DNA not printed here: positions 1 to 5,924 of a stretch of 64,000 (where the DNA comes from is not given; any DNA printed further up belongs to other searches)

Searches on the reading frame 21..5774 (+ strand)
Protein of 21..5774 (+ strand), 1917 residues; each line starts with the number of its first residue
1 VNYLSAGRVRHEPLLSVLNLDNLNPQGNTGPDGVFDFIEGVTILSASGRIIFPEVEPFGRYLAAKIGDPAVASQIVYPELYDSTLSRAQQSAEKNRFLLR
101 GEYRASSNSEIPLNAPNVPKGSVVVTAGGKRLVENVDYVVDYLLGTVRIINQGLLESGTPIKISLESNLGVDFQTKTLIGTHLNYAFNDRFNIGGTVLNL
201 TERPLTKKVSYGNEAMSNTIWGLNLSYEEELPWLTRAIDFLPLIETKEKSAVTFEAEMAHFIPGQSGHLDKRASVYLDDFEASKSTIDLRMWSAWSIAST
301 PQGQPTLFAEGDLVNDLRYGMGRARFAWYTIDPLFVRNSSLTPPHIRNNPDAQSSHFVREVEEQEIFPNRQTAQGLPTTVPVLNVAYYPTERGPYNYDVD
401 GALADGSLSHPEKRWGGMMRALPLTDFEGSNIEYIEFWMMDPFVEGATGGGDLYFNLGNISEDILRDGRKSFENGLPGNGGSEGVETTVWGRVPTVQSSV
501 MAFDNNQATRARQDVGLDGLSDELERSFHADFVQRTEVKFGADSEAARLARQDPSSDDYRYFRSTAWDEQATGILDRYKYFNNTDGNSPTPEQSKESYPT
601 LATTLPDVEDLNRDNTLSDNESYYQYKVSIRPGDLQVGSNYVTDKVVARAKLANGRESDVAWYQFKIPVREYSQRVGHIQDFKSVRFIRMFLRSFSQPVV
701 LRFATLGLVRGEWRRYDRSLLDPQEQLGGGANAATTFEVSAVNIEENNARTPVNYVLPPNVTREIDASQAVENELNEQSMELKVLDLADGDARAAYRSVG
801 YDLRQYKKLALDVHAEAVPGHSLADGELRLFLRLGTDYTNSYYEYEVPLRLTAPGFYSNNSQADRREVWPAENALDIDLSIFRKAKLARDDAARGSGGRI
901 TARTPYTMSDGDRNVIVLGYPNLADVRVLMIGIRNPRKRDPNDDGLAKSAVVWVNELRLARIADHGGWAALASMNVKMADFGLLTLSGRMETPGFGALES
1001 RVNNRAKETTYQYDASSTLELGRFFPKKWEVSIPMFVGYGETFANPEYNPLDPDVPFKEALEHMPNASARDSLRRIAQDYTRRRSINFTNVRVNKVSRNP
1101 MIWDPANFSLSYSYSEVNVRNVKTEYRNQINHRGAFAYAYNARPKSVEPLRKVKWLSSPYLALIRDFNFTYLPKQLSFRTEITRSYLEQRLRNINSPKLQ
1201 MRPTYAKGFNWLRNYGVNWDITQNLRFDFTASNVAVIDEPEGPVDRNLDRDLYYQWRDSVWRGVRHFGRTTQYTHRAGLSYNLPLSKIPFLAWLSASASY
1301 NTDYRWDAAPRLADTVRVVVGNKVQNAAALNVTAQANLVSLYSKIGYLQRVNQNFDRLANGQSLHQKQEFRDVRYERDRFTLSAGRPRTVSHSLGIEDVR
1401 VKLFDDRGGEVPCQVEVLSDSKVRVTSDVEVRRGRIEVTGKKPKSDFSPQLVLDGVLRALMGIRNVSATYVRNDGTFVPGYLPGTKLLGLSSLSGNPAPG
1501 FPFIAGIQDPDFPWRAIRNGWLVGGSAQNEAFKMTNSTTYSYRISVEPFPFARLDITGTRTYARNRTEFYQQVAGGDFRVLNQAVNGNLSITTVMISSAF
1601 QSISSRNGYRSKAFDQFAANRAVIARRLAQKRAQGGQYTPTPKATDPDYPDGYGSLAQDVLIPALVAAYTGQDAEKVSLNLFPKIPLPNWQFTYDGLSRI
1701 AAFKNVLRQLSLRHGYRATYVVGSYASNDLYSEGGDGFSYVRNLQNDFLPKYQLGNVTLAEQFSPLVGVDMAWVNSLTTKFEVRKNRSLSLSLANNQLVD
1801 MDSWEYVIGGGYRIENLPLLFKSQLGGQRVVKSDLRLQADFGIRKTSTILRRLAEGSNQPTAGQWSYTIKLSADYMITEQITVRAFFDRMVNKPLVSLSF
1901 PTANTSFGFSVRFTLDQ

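Call 23: search_protein_families(library=pfam, proteins=[window:21-5774:+], max_evalue=0.00001)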
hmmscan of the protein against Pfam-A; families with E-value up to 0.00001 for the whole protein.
window:21-5774:+ (1917 aa): 1 family
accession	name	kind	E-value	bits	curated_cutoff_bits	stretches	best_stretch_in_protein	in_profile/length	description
PF14349.11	SprA_N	-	3.9e-173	577.4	27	1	548-1061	16-510/510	Motility related/secretion protein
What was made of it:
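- Checked: SprA is present (SprA_N, 4e-173, call 23).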
